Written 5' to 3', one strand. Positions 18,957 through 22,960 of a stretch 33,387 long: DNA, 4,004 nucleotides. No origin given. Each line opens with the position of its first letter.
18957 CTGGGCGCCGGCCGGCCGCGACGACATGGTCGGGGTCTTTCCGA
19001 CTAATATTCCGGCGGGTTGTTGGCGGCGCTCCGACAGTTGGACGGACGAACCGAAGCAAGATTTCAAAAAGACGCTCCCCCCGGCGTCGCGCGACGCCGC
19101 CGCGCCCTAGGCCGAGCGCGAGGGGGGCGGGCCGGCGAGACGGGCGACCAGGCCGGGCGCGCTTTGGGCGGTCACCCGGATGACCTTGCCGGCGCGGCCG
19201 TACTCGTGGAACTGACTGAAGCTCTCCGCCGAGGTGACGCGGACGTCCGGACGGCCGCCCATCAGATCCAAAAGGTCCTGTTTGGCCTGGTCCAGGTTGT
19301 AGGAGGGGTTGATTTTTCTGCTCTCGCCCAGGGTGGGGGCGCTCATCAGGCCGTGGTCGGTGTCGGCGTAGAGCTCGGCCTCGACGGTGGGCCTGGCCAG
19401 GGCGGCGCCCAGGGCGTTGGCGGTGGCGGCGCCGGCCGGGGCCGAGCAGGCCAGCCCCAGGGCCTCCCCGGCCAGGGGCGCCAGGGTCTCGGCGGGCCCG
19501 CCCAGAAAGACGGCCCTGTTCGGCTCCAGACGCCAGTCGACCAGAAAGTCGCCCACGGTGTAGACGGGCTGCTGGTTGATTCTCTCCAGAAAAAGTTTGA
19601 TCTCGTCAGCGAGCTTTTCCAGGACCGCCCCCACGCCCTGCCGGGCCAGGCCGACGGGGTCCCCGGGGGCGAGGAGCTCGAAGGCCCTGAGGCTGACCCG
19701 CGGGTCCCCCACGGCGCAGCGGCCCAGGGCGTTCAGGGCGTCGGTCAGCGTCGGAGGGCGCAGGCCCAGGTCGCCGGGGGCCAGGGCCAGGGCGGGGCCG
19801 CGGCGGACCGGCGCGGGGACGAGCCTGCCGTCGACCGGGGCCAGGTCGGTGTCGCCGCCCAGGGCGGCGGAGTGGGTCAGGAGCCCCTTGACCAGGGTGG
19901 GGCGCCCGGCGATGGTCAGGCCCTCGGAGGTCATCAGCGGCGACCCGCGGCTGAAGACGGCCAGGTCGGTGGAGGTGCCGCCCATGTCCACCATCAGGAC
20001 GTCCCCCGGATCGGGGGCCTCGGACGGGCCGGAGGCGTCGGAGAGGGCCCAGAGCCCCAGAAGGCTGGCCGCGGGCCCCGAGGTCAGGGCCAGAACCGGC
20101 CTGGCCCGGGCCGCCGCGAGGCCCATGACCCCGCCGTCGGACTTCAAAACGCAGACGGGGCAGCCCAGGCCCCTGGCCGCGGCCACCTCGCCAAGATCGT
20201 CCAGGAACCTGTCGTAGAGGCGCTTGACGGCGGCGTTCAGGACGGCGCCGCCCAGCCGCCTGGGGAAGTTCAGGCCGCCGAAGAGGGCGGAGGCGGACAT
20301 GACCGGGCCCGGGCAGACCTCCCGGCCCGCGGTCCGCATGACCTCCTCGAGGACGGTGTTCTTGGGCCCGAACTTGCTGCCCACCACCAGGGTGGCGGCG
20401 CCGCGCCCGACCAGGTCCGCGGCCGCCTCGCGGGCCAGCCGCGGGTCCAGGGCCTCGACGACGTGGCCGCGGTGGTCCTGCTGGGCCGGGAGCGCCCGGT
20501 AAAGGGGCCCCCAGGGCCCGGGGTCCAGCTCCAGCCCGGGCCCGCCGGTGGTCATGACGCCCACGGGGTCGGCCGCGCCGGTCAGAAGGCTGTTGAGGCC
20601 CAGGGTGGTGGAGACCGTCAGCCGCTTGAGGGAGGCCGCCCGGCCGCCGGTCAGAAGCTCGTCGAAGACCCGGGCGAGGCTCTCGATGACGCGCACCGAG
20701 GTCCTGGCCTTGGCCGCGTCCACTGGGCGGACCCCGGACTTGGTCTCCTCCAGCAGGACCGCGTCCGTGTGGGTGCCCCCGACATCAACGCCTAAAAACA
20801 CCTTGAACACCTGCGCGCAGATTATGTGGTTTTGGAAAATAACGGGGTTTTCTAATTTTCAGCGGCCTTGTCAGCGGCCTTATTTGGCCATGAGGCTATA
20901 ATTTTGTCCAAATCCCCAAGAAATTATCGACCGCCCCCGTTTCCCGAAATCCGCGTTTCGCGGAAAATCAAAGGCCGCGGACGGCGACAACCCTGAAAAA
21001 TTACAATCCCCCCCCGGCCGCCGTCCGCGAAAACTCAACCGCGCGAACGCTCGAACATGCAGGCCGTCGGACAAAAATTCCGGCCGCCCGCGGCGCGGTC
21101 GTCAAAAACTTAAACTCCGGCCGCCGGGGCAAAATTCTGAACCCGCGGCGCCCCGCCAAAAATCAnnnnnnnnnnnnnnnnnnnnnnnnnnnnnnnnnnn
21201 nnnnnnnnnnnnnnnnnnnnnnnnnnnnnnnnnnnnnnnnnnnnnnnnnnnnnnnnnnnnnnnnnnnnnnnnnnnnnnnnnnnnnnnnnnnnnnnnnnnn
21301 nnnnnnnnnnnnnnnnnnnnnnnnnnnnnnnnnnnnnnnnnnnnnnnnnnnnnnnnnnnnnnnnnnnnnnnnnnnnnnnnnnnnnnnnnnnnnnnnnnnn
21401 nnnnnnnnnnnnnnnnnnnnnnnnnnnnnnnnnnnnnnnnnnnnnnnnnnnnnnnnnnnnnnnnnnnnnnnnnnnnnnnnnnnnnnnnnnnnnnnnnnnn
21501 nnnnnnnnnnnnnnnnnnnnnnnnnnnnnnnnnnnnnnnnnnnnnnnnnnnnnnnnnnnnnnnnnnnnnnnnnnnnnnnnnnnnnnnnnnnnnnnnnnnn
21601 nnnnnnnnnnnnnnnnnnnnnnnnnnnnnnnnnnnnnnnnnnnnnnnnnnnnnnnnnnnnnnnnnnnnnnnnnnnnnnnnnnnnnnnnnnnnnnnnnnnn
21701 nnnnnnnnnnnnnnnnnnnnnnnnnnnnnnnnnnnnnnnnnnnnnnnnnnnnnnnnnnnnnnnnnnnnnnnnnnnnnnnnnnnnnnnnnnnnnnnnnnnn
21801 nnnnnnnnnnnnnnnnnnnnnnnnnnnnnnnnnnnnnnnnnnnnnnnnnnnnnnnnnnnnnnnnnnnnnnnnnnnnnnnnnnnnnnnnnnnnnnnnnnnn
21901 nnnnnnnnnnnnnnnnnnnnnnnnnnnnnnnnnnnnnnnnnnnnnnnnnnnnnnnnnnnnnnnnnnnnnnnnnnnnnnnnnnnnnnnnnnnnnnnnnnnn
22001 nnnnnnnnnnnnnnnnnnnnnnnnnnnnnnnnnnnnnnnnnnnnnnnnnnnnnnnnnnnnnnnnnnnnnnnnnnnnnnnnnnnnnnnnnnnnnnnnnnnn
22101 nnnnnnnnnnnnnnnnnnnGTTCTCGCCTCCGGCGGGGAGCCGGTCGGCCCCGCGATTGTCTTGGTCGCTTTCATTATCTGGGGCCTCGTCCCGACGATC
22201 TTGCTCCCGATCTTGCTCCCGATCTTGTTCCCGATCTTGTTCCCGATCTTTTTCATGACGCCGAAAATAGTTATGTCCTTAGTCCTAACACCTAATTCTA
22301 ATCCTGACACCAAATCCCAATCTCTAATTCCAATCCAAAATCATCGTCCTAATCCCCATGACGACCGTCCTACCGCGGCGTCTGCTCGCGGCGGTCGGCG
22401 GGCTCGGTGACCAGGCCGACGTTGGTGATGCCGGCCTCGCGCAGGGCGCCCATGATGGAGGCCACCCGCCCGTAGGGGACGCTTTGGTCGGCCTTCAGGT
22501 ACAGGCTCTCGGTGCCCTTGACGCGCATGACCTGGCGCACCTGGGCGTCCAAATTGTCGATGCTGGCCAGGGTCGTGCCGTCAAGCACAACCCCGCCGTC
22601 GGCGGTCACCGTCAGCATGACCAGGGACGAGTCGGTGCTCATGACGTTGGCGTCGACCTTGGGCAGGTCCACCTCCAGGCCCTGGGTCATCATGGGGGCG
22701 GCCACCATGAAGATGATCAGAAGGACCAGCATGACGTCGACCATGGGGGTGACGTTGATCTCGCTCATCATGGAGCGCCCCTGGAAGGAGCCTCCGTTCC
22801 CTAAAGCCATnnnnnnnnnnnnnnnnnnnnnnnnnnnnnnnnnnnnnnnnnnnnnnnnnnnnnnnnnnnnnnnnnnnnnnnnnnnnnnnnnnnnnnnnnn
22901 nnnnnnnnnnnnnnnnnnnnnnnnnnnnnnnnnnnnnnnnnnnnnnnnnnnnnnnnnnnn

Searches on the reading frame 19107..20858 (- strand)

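Call 32: search_protein_families(library=pfam, proteins=[window:19107-20858:-], max_evalue=0.01)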
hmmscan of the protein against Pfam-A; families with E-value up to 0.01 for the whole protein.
window:19107-20858:- (583 aa): 5 families
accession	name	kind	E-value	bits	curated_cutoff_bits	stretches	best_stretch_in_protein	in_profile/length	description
PF01968.24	Hydantoinase_A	-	8.8e-32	110.9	22.9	1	203-492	3-289/291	Hydantoinase/oxoprolinase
PF05378.19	Hydant_A_N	-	3.8e-17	63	25.2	1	22-181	2-175/176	Hydantoinase/oxoprolinase N-terminal region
PF13941.12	MutL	-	3.7e-05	23.1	27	1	256-311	219-270/450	MutL protein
PF14450.12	FtsA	-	0.00098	19.9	31.8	0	289-309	2-22/127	Cell division protein FtsA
PF01869.26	BcrAD_BadFG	-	0.0038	17.2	31.5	0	22-73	1-56/271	BadF/BadG/BcrA/BcrD ATPase family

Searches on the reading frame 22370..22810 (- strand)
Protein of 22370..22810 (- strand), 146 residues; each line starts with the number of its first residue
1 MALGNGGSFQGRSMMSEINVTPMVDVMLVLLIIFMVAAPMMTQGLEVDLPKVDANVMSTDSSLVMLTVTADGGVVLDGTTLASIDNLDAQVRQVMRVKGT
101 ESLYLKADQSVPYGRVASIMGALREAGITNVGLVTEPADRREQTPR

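Call 14: search_protein_families(library=pfam, proteins=[window:22370-22810:-], max_evalue=0.01)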
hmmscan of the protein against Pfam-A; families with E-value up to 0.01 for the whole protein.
window:22370-22810:- (146 aa): 1 family
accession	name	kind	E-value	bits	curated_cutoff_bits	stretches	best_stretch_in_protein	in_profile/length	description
PF02472.21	ExbD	-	6.3e-32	110.8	25.4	1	13-137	3-127/128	Biopolymer transport protein ExbD/TolR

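Call 17: find_encoding_contigs(protein=window:22370-22810:-, flank=10000, max_places=6)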
Protein window:22370-22810:- (146 aa): no gene with exactly this product is on record in the collection.
